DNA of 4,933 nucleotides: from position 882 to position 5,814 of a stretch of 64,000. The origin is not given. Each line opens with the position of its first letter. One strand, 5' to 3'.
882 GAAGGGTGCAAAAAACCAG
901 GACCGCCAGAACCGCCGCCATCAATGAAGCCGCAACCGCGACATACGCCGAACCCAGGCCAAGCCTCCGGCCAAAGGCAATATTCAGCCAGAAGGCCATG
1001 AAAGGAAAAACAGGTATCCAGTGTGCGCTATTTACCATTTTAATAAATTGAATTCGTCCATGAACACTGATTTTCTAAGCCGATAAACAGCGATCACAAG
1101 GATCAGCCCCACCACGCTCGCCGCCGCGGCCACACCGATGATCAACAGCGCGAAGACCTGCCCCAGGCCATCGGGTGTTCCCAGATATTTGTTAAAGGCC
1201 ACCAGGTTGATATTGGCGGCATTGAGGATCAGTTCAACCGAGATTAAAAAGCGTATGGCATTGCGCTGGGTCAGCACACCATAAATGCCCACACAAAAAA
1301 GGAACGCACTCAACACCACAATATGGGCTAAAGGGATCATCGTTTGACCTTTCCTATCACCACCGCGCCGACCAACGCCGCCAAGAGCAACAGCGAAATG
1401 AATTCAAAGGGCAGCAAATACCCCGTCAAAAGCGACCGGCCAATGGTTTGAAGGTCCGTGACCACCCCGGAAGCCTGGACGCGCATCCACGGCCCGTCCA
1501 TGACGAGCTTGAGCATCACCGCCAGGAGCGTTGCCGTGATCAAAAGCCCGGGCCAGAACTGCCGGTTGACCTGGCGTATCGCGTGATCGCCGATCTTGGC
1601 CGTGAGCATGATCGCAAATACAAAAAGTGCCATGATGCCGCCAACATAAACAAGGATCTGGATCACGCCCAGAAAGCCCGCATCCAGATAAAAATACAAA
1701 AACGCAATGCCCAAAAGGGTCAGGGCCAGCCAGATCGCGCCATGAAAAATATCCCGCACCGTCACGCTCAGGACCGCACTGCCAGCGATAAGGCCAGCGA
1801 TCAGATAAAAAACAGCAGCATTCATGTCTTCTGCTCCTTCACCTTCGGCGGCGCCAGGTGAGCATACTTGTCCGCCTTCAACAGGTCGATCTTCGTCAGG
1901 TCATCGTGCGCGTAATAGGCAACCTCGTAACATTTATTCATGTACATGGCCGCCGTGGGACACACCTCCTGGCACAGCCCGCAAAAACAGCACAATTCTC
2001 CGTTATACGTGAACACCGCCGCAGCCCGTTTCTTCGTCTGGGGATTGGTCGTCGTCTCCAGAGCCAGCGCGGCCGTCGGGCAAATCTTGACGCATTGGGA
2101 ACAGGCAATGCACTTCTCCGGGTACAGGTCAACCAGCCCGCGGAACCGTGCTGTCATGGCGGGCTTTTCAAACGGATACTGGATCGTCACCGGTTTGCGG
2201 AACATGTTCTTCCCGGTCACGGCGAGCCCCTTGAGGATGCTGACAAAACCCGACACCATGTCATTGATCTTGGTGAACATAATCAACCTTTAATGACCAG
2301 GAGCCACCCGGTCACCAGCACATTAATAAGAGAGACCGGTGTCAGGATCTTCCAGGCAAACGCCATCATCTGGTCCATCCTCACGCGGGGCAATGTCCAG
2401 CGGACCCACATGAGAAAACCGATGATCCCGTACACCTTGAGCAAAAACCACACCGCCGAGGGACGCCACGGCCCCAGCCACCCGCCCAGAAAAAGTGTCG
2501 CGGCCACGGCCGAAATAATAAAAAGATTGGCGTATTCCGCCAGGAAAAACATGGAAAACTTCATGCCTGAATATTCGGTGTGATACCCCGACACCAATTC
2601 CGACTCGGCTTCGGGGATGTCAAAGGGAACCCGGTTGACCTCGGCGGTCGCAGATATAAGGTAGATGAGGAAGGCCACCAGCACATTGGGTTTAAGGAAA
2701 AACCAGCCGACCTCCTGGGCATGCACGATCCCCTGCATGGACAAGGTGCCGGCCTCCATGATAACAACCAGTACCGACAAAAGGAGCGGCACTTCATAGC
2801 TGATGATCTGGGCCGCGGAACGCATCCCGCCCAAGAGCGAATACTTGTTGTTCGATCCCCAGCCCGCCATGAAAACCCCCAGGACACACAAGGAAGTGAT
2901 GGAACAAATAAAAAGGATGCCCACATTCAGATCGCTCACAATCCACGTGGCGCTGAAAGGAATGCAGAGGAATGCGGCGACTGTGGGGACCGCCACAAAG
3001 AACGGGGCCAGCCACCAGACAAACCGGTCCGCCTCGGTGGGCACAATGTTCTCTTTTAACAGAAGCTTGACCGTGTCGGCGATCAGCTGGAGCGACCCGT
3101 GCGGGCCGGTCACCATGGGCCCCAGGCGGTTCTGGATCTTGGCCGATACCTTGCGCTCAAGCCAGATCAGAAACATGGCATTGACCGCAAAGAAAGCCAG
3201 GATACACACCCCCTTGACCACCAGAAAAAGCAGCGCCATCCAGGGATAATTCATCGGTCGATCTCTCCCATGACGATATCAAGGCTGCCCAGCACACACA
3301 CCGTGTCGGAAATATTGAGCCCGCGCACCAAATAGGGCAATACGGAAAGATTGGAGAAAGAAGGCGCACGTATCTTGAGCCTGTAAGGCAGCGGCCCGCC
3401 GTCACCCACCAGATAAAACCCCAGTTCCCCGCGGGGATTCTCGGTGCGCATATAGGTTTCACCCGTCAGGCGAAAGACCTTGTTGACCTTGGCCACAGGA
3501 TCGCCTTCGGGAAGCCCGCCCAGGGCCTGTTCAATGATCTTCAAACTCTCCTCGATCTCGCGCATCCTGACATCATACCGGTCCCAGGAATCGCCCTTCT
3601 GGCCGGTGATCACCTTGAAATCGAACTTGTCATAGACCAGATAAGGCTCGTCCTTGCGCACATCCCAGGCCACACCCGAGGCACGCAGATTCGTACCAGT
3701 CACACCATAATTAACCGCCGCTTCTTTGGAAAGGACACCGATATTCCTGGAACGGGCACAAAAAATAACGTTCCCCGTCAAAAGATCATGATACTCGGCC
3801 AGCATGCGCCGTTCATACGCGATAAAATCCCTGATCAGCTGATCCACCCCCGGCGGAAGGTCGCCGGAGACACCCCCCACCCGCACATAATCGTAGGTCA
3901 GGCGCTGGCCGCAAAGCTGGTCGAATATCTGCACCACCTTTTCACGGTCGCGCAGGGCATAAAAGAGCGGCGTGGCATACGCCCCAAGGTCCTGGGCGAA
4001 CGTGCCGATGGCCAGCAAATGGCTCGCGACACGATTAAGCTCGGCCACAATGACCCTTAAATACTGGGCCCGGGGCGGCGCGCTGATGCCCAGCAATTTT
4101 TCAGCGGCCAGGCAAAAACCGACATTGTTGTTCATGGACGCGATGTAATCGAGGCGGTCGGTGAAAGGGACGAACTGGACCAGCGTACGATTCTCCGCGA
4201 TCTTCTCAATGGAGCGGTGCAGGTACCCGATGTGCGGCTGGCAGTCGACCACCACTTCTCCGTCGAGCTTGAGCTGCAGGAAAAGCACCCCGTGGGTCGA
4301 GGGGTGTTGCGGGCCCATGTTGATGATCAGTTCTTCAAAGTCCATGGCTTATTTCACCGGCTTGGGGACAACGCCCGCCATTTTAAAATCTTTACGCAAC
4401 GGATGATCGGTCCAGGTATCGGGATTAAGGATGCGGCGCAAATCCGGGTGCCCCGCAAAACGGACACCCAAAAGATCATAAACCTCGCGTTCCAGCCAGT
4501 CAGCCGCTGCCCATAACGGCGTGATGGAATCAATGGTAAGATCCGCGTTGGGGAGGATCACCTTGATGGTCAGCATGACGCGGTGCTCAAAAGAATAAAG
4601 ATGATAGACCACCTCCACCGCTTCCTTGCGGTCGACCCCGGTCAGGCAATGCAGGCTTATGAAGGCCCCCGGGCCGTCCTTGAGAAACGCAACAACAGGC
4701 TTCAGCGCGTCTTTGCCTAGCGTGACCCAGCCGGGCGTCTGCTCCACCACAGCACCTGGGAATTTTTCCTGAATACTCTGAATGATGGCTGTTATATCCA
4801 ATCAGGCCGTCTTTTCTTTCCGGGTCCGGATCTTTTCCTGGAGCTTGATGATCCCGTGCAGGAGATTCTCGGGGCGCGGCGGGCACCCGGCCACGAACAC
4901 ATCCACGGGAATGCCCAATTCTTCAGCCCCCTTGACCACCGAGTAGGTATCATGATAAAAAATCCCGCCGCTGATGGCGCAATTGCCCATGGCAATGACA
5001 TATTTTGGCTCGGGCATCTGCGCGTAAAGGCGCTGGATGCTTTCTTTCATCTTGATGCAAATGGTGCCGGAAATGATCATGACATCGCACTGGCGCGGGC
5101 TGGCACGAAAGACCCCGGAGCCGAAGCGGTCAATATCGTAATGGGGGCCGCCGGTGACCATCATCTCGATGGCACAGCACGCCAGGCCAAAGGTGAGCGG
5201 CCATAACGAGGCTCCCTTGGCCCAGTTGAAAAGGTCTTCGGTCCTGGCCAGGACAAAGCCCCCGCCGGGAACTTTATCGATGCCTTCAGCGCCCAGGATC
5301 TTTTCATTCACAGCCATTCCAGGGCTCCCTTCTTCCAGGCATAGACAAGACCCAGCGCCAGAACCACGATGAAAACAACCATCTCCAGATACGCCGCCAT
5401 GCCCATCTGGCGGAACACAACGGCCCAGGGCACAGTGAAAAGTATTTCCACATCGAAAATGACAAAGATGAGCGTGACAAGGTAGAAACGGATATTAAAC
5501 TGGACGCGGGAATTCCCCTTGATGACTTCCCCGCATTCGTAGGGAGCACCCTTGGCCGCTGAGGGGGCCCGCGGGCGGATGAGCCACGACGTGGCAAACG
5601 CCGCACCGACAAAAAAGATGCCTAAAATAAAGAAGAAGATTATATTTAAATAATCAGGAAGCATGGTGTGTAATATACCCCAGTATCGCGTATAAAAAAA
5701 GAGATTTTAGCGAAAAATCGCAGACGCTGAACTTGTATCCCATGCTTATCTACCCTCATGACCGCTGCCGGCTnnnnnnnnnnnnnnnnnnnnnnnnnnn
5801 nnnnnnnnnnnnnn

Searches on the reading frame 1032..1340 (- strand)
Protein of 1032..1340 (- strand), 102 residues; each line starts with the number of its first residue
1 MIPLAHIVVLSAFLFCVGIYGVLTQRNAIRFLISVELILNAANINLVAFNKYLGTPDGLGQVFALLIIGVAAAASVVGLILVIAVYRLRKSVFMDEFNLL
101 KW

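Call 61: search_protein_families(library=pfam, proteins=[window:1032-1340:-], max_evalue=0.001)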
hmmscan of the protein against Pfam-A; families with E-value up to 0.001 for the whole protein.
window:1032-1340:- (102 aa): 1 family
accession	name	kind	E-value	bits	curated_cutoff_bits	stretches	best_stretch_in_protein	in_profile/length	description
PF00420.29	Oxidored_q2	-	2.4e-26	91.7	26.1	1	7-102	2-95/95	NADH-ubiquinone/plastoquinone oxidoreductase chain 4L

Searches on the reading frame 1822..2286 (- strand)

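Call 61: search_protein_families(library=pfam, proteins=[window:1822-2286:-], max_evalue=0.001)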
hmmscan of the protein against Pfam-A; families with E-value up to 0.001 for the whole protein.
window:1822-2286:- (154 aa): 10 families
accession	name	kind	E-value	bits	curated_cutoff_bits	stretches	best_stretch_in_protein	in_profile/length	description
PF00037.32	Fer4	-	1.4e-12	47.3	21.1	2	55-74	4-23/24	4Fe-4S binding domain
PF12838.12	Fer4_7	-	4.8e-10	40.2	27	1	58-113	1-52/52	4Fe-4S dicluster domain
PF13187.11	Fer4_9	-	3.6e-08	33.7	27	2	58-114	1-52/52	4Fe-4S dicluster domain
PF14697.11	Fer4_21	-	4.8e-07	30.2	35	1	57-115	6-58/59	4Fe-4S dicluster domain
PF13484.11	Fer4_16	-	2e-06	28.9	30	1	58-111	1-65/66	4Fe-4S double cluster binding domain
PF13237.11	Fer4_10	-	4.3e-05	23.8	25.5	1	56-110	6-53/53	4Fe-4S dicluster domain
PF12800.12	Fer4_4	-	0.00014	22.4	24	0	56-71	1-16/17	4Fe-4S binding domain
PF13183.11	Fer4_8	-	0.00018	22.4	27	1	57-111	3-66/68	4Fe-4S dicluster domain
PF12797.12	Fer4_2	-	0.00027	21.2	24.5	1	55-71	6-22/22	4Fe-4S binding domain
PF12837.12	Fer4_6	-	0.00027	21.2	25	1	56-74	6-24/24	4Fe-4S binding domain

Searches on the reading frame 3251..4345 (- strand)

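Call 4: search_protein_families(library=ncbifam, proteins=[window:3251-4345:-])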
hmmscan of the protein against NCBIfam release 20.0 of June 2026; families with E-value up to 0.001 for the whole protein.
window:3251-4345:- (364 aa): 7 families
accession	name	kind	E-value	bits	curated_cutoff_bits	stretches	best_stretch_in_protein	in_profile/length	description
NF008974.0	PRK12322.1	equivalog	4.3e-147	489.8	522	1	4-364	5-366/366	NADH-quinone oxidoreductase subunit D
TIGR01962.1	NuoD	equivalog_domain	9.8e-139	462.5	459.35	2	5-287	2-283/386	NADH dehydrogenase (quinone) subunit D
NF004739.1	PRK06075.1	equivalog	6.6e-138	459.7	360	2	7-290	2-284/384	NADH-quinone oxidoreductase subunit D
NF009808.0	PRK13292.1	equivalog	2.3e-121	406.1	1156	2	2-285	404-686/791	NADH-quinone oxidoreductase subunit B/C/D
NF005649.0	PRK07415.1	equivalog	2.6e-118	395.5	583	2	4-282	9-287/394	NAD(P)H-quinone oxidoreductase subunit H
NF040602.1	F420_dehyd_FpoD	exception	1.2e-115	386.5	600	1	4-364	6-372/372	F420H2 dehydrogenase subunit FpoD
NF008728.0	PRK11742.1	equivalog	7.6e-112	374.6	840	2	5-283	214-491/598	NADH-quinone oxidoreductase subunit C/D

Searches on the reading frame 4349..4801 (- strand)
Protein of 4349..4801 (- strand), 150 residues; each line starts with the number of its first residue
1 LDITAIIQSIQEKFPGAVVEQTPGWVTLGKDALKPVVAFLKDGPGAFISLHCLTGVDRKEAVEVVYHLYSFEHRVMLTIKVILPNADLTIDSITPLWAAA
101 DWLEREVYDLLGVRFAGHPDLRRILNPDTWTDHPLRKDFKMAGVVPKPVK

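Call 4: search_protein_families(library=ncbifam, proteins=[window:4349-4801:-])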
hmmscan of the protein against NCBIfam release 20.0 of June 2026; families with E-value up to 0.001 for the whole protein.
window:4349-4801:- (150 aa): 17 families
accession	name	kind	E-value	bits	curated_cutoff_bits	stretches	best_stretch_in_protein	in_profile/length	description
TIGR01961.1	NuoC_fam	subfamily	5.6e-36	123.7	122.45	1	28-142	5-121/122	NADH (or F420H2) dehydrogenase, subunit C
NF005832.0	PRK07735.1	equivalog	2.2e-32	112.8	431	1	36-140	319-424/430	NADH-quinone oxidoreductase subunit C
NF004737.0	PRK06074.2-4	equivalog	6.4e-31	107.3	144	1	36-142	23-127/150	NADH-quinone oxidoreductase subunit C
NF040611.1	F420_dehyd_FpoC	exception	8.1e-29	100.6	220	1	1-140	1-147/158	F420H2 dehydrogenase subunit FpoC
NF004735.0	PRK06074.2-2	equivalog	2.7e-28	98.9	176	1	1-140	1-147/158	NADH-quinone oxidoreductase subunit C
NF004733.0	PRK06074.1-5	equivalog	3.8e-27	95.3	225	1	17-145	24-155/203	NADH-quinone oxidoreductase subunit C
NF009808.0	PRK13292.1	equivalog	2.2e-26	92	1156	1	57-141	291-375/791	NADH-quinone oxidoreductase subunit B/C/D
NF005856.0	PRK07785.1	equivalog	2.6e-26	93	224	1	26-144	104-227/246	NADH-quinone oxidoreductase subunit C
NF008728.0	PRK11742.1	equivalog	3e-26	92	840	1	26-141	49-174/598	NADH-quinone oxidoreductase subunit C/D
NF006304.0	PRK08491.1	equivalog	4.6e-23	82.1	228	1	52-143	88-178/263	NADH-quinone oxidoreductase subunit C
NF009141.0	PRK12494.1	equivalog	1.5e-22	80.3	175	1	28-139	48-163/175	NAD(P)H-quinone oxidoreductase subunit J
NF004730.0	PRK06074.1-1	equivalog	1.1e-21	77.7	193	1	60-145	76-162/200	NADH-quinone oxidoreductase subunit C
NF004732.0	PRK06074.1-4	equivalog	1.4e-20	74.1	376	1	60-145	115-201/250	NADH-quinone oxidoreductase subunit C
NF004731.0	PRK06074.1-3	equivalog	8.6e-18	64.9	303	1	55-144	59-150/207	NADH-quinone oxidoreductase subunit C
NF004734.0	PRK06074.2-1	equivalog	2.5e-16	60.1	169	1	6-141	8-151/164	NADH-quinone oxidoreductase subunit C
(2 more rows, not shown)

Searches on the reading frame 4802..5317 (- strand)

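Call 4: search_protein_families(library=ncbifam, proteins=[window:4802-5317:-])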
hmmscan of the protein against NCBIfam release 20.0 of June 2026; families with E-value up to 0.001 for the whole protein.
window:4802-5317:- (171 aa): 13 families
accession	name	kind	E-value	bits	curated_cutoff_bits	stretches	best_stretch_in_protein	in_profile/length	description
NF005012.1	PRK06411.1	subfamily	7.7e-68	227.2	116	1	16-169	14-164/166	NADH-quinone oxidoreductase subunit NuoB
TIGR01957.1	nuoB_fam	subfamily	5.8e-65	217.6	142.7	1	21-165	2-144/145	NADH-quinone oxidoreductase subunit B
NF011394.0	PRK14819.1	equivalog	8.6e-64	215.6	312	1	20-167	15-160/264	NADH-quinone oxidoreductase subunit B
NF011390.0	PRK14815.1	equivalog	1.8e-59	200.1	281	1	18-168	15-162/183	NADH dehydrogenase subunit B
NF009808.0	PRK13292.1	equivalog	1.1e-57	195.5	1156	1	21-167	10-153/791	NADH-quinone oxidoreductase subunit B/C/D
NF011388.0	PRK14813.1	equivalog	4.1e-57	193.1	294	1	20-166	12-156/189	NADH dehydrogenase subunit B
NF011393.0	PRK14818.1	equivalog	5.7e-57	192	255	1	25-168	20-160/173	NADH dehydrogenase subunit B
NF011391.0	PRK14816.1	equivalog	2.2e-54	184.1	283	1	19-167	35-181/196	NADH-quinone oxidoreductase subunit B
NF011395.0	PRK14820.1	equivalog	9.6e-51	172.1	263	1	11-166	8-160/180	NADH-quinone oxidoreductase subunit B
NF011389.0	PRK14814.1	equivalog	1.3e-45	155.5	285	1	19-166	16-160/186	NADH dehydrogenase subunit B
NF011392.0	PRK14817.1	equivalog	5.1e-43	146.9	271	1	21-169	21-166/182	NADH-quinone oxidoreductase subunit B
TIGR03294.1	FrhG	equivalog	2.9e-07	30.5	245.5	1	76-159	50-140/228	coenzyme F420 hydrogenase subunit gamma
NF045875.1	F420_non_VhuG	exception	9e-05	21.9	450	0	76-119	52-93/286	F420-non-reducing hydrogenase subunit VhuG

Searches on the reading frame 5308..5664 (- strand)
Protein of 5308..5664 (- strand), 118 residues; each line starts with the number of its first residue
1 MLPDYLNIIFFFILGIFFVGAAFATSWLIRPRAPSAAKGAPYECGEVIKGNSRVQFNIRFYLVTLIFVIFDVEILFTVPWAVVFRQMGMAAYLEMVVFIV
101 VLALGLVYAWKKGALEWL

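Call 4: search_protein_families(library=ncbifam, proteins=[window:5308-5664:-])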
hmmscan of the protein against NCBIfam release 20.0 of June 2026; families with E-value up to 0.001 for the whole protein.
window:5308-5664:- (118 aa): 5 families
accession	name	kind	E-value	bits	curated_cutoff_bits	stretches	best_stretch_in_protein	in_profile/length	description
NF005839.0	PRK07756.1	equivalog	9.4e-36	122.8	163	1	4-118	8-122/122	NADH-quinone oxidoreductase subunit A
NF006303.0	PRK08489.1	equivalog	9.6e-26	90.9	145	1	31-117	40-125/129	NAD(P)H-quinone oxidoreductase subunit 3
NF005922.0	PRK07928.1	equivalog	9.4e-24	84.1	155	1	4-117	3-118/119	NADH-quinone oxidoreductase subunit A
NF005022.0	PRK06432.1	equivalog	5.2e-18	65.5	164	1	40-118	72-150/151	NADH dehydrogenase subunit A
NF004726.0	PRK06073.1-1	equivalog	1.1e-05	25.6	150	1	24-109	26-115/129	NADH dehydrogenase subunit A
